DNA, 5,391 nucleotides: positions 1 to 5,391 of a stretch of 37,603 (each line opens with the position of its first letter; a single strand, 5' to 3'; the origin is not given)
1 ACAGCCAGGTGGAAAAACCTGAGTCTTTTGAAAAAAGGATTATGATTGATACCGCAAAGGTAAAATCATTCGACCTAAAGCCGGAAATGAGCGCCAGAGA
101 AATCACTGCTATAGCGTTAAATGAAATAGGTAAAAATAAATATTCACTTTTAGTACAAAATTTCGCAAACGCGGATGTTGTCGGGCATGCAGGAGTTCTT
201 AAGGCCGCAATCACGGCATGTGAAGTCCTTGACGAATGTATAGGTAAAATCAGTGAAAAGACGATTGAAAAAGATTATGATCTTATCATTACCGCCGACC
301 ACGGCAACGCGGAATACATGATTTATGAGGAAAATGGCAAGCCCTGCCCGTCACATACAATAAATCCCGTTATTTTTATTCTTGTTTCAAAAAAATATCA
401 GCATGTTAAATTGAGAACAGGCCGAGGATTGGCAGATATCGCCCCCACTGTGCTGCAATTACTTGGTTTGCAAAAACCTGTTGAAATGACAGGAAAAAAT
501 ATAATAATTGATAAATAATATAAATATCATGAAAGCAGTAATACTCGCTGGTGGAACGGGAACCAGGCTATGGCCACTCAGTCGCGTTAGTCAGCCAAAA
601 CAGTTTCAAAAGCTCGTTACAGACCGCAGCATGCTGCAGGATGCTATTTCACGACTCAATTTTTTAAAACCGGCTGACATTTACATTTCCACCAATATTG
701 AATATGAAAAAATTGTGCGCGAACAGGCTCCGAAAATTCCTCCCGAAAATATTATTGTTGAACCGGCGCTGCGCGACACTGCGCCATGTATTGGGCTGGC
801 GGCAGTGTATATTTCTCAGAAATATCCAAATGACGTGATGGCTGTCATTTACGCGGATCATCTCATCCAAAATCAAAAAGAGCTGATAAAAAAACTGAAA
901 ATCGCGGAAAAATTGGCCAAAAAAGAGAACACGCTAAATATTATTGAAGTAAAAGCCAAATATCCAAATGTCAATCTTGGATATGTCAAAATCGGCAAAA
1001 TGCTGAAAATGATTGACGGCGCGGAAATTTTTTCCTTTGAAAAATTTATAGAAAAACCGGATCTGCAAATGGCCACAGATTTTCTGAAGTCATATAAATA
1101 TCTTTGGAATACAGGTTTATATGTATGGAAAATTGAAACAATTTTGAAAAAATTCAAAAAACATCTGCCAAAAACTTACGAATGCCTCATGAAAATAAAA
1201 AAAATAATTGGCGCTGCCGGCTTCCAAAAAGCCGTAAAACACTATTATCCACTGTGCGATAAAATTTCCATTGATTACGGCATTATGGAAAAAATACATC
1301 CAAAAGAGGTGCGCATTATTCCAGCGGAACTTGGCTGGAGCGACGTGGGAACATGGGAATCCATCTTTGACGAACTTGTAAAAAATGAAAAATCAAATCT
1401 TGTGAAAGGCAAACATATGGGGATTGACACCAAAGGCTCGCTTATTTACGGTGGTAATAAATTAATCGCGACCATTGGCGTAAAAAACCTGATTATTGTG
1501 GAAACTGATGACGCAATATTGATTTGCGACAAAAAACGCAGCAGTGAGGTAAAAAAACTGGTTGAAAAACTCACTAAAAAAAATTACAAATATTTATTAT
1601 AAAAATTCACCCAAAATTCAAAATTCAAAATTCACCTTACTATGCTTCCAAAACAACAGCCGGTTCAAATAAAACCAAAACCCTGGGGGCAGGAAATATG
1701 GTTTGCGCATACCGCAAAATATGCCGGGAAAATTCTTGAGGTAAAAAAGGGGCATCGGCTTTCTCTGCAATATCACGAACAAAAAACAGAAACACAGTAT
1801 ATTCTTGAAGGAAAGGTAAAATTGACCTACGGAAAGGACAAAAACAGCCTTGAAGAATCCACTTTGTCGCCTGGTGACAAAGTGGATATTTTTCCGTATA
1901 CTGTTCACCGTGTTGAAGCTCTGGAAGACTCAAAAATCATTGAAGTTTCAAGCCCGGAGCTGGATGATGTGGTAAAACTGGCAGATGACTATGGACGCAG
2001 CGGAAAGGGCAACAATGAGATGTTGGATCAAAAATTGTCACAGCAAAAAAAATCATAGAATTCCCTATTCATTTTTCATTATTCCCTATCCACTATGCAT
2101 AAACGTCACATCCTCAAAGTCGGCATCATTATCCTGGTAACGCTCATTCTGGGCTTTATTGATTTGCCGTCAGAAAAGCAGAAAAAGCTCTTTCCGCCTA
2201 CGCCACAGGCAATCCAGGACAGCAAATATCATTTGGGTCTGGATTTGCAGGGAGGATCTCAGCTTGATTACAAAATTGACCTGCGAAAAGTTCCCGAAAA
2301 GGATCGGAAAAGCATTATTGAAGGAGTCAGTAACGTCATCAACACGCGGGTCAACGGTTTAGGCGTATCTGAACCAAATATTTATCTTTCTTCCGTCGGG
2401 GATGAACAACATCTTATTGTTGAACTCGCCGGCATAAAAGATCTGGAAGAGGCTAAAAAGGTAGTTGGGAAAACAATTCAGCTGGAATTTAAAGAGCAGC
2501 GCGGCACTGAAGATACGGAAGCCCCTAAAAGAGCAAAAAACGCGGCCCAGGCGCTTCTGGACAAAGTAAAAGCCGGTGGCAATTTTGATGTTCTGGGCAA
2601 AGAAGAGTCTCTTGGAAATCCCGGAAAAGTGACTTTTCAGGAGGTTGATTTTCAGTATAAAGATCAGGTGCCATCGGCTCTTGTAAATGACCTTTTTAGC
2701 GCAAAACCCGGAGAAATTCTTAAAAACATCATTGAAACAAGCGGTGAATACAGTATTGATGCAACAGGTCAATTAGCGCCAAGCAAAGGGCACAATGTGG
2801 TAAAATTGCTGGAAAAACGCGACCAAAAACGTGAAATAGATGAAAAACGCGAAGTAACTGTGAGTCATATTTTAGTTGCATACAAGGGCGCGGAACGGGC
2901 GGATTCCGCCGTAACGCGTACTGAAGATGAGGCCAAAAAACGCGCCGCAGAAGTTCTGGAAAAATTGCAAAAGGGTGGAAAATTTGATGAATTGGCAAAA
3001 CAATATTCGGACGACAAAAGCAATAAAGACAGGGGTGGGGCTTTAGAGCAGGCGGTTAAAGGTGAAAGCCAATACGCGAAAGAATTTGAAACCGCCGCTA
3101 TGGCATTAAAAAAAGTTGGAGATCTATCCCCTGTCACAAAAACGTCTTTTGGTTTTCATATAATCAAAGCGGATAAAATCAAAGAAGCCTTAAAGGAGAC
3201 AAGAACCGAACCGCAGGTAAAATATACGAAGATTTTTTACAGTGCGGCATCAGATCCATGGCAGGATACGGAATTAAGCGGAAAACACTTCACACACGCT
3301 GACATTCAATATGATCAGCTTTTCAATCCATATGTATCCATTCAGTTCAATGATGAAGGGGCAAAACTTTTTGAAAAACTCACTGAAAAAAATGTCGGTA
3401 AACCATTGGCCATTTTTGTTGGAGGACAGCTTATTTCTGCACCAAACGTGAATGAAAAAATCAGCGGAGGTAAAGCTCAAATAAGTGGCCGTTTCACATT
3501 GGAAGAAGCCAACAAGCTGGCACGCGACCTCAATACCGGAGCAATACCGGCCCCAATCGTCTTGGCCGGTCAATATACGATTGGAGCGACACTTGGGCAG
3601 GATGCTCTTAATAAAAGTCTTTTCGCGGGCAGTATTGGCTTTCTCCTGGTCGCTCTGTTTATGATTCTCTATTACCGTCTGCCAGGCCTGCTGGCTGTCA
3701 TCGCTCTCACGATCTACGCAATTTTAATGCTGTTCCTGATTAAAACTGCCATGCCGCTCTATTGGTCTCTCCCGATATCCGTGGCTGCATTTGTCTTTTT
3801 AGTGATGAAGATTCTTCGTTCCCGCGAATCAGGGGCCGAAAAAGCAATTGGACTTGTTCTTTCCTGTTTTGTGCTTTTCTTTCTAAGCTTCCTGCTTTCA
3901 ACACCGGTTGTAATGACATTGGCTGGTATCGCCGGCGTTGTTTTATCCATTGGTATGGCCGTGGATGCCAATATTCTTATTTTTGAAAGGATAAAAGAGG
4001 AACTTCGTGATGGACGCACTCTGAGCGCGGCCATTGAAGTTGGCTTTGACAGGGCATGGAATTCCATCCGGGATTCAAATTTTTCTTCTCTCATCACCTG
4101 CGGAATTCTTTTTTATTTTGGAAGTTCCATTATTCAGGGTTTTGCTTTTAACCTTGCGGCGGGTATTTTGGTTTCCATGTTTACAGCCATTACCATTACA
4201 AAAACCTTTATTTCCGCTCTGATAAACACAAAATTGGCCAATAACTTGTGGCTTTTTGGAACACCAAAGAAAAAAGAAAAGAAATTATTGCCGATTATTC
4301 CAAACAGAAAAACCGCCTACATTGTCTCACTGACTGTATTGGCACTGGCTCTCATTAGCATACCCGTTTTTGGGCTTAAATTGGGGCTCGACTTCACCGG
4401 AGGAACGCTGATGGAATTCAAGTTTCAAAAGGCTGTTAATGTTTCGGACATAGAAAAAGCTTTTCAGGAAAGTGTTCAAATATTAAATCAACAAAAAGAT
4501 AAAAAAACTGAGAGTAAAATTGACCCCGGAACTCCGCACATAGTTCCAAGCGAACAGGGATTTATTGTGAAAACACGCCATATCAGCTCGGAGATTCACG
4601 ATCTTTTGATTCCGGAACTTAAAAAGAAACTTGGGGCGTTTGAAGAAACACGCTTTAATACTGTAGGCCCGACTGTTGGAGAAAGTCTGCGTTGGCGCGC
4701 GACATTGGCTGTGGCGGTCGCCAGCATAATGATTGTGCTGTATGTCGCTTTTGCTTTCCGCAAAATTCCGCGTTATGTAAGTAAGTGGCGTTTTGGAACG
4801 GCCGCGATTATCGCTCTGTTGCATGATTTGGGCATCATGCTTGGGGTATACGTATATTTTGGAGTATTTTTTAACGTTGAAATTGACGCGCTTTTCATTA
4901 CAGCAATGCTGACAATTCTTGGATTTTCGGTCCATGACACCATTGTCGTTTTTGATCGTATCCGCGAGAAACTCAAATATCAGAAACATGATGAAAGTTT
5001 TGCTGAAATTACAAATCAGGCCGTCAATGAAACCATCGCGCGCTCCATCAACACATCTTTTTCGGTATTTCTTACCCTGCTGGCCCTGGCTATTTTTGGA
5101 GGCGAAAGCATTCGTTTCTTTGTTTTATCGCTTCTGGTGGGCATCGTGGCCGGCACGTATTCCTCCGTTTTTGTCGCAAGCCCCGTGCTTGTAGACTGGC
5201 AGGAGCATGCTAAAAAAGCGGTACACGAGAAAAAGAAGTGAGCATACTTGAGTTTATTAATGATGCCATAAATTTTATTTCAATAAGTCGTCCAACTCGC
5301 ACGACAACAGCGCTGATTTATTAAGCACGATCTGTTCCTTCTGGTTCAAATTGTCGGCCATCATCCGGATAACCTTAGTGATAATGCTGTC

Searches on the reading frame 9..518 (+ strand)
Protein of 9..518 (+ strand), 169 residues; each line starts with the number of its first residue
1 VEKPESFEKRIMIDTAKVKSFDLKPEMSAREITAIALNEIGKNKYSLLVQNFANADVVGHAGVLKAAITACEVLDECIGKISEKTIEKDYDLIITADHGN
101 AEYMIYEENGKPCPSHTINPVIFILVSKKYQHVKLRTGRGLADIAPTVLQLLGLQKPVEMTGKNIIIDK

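Call 7: search_protein_families(library=pfam, proteins=[window:9-518:+], max_evalue=0.001)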
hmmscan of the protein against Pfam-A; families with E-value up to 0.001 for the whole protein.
window:9-518:+ (169 aa): 1 family
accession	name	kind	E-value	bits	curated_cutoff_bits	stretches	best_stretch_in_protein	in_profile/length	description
PF01676.23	Metalloenzyme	-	8.7e-39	134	24.3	1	8-156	110-252/252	Metalloenzyme superfamily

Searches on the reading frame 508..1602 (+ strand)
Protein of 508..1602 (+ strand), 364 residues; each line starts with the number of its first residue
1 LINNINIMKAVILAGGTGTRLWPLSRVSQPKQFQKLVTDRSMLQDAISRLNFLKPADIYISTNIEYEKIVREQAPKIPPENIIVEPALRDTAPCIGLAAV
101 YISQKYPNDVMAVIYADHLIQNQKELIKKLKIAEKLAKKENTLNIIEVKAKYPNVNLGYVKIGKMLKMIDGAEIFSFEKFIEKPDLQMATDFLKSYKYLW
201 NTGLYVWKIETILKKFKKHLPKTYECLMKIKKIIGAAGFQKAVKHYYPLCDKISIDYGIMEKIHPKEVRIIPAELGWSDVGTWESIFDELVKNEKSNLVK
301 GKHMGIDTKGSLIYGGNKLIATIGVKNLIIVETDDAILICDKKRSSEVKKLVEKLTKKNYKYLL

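Call 7: search_protein_families(library=pfam, proteins=[window:508-1602:+], max_evalue=0.001)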
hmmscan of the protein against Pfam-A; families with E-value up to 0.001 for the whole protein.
window:508-1602:+ (364 aa): 3 families
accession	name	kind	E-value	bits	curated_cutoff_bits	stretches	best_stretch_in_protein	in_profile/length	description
PF00483.29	NTP_transferase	-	1.5e-38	133.3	21.2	1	9-292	1-241/245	Nucleotidyl transferase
PF22640.1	ManC_GMP_beta-helix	-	1.1e-20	73.7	27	1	301-355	1-55/55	MannoseP isomerase/GMP-like beta-helix domain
PF12804.13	NTP_transf_3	-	5.2e-06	27.2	27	1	10-118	1-96/160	MobA-like NTP transferase domain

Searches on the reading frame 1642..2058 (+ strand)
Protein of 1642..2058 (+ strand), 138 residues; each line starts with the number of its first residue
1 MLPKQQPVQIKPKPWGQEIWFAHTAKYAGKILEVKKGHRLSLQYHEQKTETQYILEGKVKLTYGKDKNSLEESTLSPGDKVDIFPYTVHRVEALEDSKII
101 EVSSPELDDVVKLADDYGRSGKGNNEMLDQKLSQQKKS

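Call 7: search_protein_families(library=pfam, proteins=[window:1642-2058:+], max_evalue=0.001)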
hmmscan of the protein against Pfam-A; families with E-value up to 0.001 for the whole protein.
window:1642-2058:+ (138 aa): 2 families
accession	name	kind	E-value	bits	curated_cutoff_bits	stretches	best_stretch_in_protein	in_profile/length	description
PF01050.24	MannoseP_isomer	-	9.2e-08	32.7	23.6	1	13-113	14-114/116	Mannose-6-phosphate isomerase C-terminal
PF07883.17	Cupin_2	-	1e-06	28.8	27.2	1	32-97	3-62/70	Cupin domain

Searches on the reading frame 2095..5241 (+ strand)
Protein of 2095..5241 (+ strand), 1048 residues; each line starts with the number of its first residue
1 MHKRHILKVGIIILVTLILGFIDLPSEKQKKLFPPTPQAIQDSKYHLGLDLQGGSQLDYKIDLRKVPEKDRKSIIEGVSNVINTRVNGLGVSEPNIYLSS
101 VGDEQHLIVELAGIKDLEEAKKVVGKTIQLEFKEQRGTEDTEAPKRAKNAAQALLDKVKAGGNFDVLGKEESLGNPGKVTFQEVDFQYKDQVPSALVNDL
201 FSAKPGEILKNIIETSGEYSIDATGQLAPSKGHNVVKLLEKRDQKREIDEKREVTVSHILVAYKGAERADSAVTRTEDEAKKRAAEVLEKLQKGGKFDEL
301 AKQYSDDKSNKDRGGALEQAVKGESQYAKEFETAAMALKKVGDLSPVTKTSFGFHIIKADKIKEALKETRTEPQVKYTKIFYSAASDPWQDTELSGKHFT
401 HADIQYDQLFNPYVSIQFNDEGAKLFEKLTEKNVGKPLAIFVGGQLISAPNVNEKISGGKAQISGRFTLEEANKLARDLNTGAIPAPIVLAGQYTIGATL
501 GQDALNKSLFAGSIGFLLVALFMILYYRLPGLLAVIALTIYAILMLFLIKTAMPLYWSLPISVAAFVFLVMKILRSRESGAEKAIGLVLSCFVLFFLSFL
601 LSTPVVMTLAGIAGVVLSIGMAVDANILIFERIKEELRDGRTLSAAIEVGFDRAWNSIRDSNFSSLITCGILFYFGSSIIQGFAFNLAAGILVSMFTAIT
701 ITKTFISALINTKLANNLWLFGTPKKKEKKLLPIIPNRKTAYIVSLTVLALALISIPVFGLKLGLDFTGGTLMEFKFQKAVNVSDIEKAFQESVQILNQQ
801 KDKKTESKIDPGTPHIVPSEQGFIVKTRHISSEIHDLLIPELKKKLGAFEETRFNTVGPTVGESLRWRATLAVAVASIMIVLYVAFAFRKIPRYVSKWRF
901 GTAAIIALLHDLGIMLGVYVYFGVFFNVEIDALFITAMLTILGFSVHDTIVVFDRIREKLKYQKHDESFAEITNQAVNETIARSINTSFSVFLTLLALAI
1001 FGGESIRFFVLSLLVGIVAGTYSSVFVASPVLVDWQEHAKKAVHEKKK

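Call 7: search_protein_families(library=pfam, proteins=[window:2095-5241:+], max_evalue=0.001)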
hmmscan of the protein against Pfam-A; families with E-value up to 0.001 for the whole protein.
window:2095-5241:+ (1048 aa): 8 families
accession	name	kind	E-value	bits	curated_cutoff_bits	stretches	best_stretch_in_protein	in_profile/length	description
PF02355.23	SecD_SecF_C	-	1.5e-64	217.4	20.5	2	844-1037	8-188/189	Protein export membrane protein SecD/SecF, C-terminal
PF22599.2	SecDF_P1_head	-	1.2e-28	99.7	27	1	391-486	18-114/114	SecDF, P1 head subdomain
PF13616.12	Rotamase_3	-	4.5e-28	98.6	22.5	1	236-360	4-113/116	PPIC-type PPIASE domain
PF00639.27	Rotamase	-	8.2e-27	94.5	21.7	1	258-360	1-96/97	PPIC-type PPIASE domain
PF21760.3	SecD_1st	-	1.7e-14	53.4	27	1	78-135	4-58/60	Protein translocase subunit SecDF, P1 domain, N-terminal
PF07549.19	Sec_GG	-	1.3e-13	50.4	20.3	1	754-781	1-28/28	SecD/SecF GG Motif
PF13145.12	Rotamase_2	-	7e-10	40.2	27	1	280-365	31-111/121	PPIC-type PPIASE domain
PF03176.21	MMPL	-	1.1e-09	38.2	20.5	1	585-710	179-302/333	MMPL family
